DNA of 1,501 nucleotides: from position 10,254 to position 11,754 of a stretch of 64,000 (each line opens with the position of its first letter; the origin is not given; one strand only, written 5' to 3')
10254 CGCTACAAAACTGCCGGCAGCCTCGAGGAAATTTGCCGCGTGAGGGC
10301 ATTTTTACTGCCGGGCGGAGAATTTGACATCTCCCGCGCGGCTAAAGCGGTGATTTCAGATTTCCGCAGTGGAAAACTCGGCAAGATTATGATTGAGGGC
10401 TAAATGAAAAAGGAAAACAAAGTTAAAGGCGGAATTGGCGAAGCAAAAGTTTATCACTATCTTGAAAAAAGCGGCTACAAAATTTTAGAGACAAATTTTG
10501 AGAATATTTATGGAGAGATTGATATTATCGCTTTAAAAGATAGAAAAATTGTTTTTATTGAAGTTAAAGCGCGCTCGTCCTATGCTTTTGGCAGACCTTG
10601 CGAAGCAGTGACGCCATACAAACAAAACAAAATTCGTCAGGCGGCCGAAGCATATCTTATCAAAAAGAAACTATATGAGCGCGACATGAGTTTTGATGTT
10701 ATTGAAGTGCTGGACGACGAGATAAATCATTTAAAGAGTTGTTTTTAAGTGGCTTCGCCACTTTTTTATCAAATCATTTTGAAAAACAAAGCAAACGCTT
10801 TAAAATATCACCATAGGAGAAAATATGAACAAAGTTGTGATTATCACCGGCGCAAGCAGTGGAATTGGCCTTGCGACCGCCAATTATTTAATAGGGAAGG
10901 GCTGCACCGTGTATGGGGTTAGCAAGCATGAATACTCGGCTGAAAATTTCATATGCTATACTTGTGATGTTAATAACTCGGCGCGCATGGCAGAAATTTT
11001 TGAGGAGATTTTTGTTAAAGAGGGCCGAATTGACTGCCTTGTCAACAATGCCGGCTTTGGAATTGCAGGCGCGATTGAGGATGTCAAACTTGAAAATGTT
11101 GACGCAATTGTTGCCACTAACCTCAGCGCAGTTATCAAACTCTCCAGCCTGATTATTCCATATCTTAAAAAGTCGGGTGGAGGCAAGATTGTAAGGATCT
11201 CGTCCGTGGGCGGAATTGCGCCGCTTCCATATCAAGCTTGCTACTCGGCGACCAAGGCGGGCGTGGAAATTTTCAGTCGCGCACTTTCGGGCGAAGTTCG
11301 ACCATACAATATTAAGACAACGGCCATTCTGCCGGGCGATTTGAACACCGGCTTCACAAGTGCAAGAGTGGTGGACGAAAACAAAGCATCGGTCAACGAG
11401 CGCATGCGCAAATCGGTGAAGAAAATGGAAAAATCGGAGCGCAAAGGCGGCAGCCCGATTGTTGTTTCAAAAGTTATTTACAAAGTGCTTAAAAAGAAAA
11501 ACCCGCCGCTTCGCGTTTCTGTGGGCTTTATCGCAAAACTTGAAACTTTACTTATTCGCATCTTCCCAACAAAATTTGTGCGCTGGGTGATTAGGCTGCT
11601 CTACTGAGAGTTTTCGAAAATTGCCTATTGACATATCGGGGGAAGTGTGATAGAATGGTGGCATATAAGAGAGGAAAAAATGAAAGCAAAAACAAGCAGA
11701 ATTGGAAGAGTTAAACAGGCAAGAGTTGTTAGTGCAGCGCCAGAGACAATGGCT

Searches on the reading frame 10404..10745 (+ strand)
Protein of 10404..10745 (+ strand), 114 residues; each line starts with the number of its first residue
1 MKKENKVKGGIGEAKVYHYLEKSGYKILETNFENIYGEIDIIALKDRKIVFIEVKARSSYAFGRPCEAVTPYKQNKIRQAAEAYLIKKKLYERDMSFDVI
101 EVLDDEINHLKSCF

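Call 53: search_protein_families(library=pfam, proteins=[window:10404-10745:+], max_evalue=0.00001)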
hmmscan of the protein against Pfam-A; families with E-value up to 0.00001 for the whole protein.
window:10404-10745:+ (114 aa): 2 families
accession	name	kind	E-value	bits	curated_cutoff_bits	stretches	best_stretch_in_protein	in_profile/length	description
PF02021.23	UPF0102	-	2.7e-27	95.4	23.6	1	12-102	1-80/80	Uncharacterised protein family UPF0102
PF08378.17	NERD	-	9e-10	39.5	22.1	1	8-86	1-90/111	Nuclease-related domain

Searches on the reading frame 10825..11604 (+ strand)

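Call 53: search_protein_families(library=pfam, proteins=[window:10825-11604:+], max_evalue=0.00001)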
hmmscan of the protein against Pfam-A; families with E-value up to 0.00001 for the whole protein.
window:10825-11604:+ (260 aa): 4 families
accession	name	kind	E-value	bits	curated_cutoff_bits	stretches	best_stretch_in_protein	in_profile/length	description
PF00106.31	adh_short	-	6.7e-45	153.4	26.6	1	3-181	1-190/195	short chain dehydrogenase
PF13561.12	adh_short_C2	-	9.5e-31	107.6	27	1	9-182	1-185/236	Enoyl-(Acyl carrier protein) reductase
PF08659.16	KR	-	2.6e-09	37.7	22.6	1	5-152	3-161/180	KR domain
PF08643.16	DUF1776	-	6.3e-06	26.2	25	0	77-252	102-293/294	Fungal family of unknown function (DUF1776)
